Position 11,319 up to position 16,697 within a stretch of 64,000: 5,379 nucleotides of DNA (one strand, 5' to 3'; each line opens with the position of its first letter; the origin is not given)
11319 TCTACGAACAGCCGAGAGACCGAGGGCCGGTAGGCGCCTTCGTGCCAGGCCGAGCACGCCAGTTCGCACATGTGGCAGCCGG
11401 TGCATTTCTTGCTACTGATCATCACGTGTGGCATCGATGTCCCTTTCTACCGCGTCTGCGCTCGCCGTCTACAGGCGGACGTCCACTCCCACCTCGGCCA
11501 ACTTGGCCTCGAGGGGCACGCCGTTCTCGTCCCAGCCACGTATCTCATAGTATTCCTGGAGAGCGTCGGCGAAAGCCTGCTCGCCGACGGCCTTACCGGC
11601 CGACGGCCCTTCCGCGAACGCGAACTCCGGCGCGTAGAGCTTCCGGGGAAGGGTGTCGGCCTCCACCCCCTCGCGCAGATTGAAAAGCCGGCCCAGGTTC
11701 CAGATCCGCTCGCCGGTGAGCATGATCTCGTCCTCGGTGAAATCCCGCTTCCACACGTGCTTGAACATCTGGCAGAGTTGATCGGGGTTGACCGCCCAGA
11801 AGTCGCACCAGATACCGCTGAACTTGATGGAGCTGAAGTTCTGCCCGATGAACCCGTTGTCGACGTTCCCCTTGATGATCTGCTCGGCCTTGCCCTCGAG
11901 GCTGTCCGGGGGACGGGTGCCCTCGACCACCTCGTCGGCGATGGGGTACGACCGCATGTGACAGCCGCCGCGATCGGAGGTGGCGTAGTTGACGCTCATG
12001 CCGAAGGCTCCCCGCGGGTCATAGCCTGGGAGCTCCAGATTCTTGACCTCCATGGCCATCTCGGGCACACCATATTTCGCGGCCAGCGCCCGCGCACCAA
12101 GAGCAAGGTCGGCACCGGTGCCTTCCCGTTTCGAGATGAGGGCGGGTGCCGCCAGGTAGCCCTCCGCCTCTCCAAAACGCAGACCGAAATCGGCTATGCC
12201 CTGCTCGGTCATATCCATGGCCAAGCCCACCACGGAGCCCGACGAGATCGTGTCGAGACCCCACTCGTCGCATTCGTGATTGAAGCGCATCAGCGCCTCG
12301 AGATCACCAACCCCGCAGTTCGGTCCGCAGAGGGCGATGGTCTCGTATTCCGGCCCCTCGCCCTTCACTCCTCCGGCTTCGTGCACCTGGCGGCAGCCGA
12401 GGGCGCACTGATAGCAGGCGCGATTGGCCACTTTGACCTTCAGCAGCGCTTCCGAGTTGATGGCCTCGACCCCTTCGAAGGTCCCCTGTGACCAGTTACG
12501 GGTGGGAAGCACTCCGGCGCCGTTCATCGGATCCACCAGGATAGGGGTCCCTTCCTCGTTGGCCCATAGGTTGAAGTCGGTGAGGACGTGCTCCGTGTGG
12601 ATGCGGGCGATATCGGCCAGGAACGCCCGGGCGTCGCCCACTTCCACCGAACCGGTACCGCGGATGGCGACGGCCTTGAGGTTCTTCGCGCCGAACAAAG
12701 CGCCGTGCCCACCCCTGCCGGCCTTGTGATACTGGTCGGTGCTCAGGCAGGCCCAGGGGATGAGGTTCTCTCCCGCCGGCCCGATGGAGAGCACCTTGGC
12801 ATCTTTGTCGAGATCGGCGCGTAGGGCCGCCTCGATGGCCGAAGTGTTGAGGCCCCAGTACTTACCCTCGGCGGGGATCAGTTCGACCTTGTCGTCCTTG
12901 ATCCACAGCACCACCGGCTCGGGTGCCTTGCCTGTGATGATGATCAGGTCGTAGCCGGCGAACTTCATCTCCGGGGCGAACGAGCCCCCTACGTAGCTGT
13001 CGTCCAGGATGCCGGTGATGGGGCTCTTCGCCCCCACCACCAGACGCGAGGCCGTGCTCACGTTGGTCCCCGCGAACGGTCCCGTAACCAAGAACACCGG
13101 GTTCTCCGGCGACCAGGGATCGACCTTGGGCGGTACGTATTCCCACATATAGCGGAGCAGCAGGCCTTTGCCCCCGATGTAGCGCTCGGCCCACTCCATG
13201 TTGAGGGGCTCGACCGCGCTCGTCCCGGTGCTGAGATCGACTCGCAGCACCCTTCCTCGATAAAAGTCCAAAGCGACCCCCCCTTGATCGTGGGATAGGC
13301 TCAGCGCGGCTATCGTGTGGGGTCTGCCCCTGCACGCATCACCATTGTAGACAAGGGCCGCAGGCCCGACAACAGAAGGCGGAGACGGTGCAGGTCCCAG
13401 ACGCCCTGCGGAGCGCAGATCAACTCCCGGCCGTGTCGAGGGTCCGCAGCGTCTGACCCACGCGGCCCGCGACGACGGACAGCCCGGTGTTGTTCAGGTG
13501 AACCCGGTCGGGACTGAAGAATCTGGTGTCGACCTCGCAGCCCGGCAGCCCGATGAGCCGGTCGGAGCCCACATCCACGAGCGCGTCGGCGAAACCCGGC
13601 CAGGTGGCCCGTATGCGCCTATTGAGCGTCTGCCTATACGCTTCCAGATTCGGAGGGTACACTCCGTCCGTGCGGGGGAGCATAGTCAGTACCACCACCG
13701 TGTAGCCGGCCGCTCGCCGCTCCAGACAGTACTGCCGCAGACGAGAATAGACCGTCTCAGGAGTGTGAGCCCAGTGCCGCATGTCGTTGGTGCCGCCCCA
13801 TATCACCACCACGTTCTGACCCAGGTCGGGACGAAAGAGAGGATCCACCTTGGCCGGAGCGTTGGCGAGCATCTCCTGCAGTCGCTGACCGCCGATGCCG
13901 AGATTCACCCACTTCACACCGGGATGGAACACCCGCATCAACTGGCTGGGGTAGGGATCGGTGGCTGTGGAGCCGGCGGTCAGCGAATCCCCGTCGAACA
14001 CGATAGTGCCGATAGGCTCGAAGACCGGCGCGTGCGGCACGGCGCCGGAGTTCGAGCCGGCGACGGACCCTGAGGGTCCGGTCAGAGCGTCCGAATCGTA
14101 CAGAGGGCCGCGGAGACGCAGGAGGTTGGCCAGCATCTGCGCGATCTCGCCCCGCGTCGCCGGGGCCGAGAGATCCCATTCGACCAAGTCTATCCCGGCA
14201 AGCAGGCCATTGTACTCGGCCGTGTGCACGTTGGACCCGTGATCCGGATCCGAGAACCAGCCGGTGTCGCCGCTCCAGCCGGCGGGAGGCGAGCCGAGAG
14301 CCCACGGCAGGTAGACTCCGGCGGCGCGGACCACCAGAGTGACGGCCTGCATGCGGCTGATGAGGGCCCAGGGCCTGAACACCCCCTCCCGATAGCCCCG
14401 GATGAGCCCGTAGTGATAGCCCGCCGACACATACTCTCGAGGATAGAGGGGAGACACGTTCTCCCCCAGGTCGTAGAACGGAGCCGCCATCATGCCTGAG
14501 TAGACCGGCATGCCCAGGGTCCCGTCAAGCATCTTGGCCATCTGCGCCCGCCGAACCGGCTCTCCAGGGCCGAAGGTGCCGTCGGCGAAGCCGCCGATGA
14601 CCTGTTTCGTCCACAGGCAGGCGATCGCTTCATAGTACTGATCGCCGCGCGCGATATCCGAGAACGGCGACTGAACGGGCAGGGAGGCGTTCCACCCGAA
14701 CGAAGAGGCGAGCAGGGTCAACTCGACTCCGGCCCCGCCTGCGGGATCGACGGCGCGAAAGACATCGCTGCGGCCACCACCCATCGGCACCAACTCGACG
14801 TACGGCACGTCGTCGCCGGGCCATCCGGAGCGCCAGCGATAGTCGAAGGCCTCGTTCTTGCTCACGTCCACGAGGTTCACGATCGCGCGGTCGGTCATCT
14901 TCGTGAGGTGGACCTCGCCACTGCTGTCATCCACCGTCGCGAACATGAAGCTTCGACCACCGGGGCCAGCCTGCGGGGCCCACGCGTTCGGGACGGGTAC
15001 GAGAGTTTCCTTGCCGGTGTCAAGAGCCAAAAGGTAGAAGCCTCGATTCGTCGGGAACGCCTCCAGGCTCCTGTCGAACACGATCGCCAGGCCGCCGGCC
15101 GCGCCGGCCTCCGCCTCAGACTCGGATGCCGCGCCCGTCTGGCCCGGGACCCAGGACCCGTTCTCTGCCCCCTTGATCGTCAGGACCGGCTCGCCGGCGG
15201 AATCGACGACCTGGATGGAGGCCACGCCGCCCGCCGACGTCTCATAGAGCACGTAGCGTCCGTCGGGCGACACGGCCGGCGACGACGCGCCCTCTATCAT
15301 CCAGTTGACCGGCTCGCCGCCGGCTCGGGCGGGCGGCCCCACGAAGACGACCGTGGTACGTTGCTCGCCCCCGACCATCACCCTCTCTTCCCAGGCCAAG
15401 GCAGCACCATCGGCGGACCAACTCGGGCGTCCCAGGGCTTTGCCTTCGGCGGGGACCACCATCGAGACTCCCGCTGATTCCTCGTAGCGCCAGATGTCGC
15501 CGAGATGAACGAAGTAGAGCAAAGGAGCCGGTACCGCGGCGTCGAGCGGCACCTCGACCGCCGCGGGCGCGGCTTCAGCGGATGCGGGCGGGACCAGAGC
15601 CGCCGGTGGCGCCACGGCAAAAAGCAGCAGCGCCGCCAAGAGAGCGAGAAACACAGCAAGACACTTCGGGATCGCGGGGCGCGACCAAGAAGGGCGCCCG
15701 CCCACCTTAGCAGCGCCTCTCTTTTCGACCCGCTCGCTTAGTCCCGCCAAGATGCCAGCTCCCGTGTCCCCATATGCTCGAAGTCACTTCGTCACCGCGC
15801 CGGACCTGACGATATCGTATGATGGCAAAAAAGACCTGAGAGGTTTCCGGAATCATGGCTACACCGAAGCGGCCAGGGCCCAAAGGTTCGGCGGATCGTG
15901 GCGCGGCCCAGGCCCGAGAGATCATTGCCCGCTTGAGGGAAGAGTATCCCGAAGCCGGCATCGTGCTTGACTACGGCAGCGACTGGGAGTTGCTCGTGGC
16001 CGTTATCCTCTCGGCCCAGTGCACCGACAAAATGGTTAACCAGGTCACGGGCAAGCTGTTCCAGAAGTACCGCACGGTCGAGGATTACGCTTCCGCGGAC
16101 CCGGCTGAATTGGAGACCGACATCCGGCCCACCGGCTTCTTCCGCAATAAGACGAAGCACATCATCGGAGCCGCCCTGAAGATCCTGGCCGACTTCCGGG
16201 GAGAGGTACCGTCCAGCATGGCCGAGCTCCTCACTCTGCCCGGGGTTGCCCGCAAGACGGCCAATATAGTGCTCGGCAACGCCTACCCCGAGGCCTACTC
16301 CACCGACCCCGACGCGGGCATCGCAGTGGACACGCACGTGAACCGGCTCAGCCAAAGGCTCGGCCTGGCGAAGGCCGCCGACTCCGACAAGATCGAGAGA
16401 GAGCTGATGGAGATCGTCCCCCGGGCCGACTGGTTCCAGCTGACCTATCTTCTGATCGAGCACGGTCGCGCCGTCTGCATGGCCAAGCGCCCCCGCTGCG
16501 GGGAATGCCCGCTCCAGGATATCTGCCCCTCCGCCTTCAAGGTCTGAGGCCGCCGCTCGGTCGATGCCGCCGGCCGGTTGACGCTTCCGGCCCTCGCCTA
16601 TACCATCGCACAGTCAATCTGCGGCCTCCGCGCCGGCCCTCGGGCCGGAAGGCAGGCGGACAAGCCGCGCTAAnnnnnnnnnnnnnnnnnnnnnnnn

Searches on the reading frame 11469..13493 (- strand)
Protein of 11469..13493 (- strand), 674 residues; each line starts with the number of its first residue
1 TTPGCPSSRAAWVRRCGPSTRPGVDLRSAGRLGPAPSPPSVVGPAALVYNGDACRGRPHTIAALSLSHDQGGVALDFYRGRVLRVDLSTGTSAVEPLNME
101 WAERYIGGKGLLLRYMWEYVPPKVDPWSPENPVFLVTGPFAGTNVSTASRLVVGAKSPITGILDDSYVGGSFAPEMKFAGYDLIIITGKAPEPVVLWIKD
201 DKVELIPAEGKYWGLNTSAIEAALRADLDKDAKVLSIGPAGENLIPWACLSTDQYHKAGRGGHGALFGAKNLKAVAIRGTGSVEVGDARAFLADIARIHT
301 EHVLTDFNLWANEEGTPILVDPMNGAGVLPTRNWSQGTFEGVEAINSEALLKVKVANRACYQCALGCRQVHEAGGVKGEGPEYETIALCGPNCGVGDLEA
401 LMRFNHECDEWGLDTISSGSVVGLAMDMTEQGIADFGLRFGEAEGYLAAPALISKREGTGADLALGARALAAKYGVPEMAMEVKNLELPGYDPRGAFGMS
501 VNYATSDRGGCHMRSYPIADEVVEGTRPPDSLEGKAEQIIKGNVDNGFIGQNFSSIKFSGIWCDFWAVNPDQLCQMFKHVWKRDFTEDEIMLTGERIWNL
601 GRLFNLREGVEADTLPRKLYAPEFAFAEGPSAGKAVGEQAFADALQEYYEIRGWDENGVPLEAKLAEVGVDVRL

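Call 11: search_protein_families(library=pfam, max_evalue=0.00001, proteins=[window:11469-13493:-])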
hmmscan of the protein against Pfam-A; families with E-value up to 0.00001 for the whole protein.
window:11469-13493:- (674 aa): 2 families
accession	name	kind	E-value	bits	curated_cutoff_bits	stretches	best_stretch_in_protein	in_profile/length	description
PF01314.23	AFOR_C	-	5.6e-104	348.8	27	1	310-669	19-384/385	Aldehyde ferredoxin oxidoreductase, domains 2 & 3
PF02730.20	AFOR_N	-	3.1e-74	249.5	29.8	1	80-280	1-199/199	Aldehyde ferredoxin oxidoreductase, N-terminal domain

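Call 56: search_protein_families(library=ncbifam, max_evalue=1e-10, proteins=[window:11469-13271:-])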
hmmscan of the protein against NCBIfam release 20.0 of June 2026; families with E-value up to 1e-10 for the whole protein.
window:11469-13271:- (600 aa): 2 families
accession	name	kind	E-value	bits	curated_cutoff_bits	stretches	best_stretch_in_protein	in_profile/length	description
NF007354.0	PRK09849.1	equivalog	2.4e-61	208.2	868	1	4-229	8-230/703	aldehyde ferredoxin oxidoreductase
NF040818.1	GAPOR_Arch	equivalog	7.8e-12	44.3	1300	0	47-130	42-124/654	glyceraldehyde-3-phosphate:ferredoxin oxidoreductase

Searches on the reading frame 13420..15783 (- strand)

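Call 11: search_protein_families(library=pfam, max_evalue=0.00001, proteins=[window:13420-15783:-])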
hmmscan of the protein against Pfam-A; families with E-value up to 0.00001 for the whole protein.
window:13420-15783:- (787 aa): 3 families
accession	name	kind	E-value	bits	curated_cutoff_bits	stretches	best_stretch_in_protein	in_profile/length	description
PF00395.25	SLH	-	2e-16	60.1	20.8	1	373-416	1-44/44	S-layer homology domain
PF13472.12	Lipase_GDSL_2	-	5.2e-16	60.1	32.9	1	598-767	3-175/178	GDSL-like Lipase/Acylhydrolase family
PF00657.28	Lipase_GDSL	-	2.8e-07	31.3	23.6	1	595-772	2-205/208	GDSL-like Lipase/Acylhydrolase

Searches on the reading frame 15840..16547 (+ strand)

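Call 12: search_protein_families(library=pfam, max_evalue=0.00001, proteins=[window:15840-16547:+])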
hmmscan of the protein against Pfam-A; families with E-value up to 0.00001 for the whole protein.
window:15840-16547:+ (235 aa): 2 families
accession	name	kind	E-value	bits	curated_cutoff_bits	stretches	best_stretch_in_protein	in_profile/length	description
PF00730.31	HhH-GPD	-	7e-27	94.3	26.2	1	53-194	1-107/108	HhH-GPD superfamily base excision DNA repair protein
PF10576.14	EndIII_4Fe-2S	-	1.5e-06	28.7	20.5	1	213-229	1-17/17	Iron-sulfur binding domain of endonuclease III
